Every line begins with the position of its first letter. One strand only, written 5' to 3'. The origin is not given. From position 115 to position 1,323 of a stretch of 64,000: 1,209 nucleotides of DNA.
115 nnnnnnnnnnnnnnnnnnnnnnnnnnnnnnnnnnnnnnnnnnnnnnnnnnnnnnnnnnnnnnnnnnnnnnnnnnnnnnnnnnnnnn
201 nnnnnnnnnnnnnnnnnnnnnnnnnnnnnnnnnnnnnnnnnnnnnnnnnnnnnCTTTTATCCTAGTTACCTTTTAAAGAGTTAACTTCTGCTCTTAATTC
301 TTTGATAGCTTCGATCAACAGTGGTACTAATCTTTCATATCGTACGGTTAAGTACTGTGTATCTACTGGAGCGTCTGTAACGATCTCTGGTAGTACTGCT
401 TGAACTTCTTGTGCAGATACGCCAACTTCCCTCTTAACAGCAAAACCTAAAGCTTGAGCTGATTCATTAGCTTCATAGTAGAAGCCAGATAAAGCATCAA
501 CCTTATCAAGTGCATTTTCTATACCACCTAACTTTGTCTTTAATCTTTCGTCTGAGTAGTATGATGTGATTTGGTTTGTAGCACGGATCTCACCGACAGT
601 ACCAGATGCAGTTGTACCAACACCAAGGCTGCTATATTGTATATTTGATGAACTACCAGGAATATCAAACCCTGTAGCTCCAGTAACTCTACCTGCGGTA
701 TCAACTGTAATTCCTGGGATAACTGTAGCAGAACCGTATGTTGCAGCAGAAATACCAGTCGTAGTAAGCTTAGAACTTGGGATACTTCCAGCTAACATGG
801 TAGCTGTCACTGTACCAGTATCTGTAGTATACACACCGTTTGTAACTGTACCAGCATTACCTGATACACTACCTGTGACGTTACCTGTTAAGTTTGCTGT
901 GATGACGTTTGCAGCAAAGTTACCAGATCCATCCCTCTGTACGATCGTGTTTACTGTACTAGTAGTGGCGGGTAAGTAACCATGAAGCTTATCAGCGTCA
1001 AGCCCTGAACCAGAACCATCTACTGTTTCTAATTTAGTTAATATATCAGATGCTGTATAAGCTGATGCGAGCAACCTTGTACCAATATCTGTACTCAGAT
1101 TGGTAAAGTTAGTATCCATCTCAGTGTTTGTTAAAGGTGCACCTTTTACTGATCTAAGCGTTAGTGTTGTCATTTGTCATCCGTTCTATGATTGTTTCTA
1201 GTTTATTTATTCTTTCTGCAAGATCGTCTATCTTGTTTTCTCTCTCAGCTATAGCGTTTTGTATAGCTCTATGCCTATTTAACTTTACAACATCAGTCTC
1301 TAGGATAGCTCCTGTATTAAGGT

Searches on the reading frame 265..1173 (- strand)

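Call 95: search_protein_families(library=phrogs, proteins=[window:265-1173:-], max_evalue=0.00001)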
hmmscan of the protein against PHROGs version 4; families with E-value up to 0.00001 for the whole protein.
window:265-1173:- (303 aa): 23 families
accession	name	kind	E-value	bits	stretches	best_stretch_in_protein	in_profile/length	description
phrog_8215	-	tail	5.7e-34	118.6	1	35-301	735-993/1000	baseplate wedge initiator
phrog_11011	-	tail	1.9e-28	99.9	1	175-301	1150-1274/1291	long tail fiber protein distal subunit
phrog_5668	-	tail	9.7e-28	97.5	1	163-301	1416-1555/1567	tail fiber protein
phrog_5667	-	tail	1.7e-21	77.6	1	207-302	691-784/786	long tail fiber protein distal subunit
phrog_1699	-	tail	1e-20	75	1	168-301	844-988/1000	long tail fiber protein distal subunit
phrog_19567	-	tail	1.8e-18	67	1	4-302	1072-1376/1379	tail fiber protein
phrog_21722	-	tail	1.3e-17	64.6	1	78-300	338-564/576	long tail fiber protein distal subunit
phrog_18186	-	tail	3.3e-17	63.4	1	71-301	361-571/582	baseplate wedge subunit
phrog_10316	-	tail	1e-15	57.4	1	204-301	1373-1467/1471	tail fiber protein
phrog_19966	-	tail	1.3e-15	58.1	1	81-301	517-721/724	long tail fiber protein distal subunit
phrog_5481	-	tail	1.7e-15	57.6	1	113-301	827-1016/1043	tail fiber protein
phrog_25848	-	tail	9.8e-15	54.8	1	190-301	489-588/598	tail fiber protein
phrog_14572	-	tail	1.5e-14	54.9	1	206-301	364-467/484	tail fiber protein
phrog_12321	-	tail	1.6e-10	40.8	1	87-298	474-676/695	tail fiber protein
phrog_8443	-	tail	2.8e-10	40.7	1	179-302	507-629/636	tail fiber protein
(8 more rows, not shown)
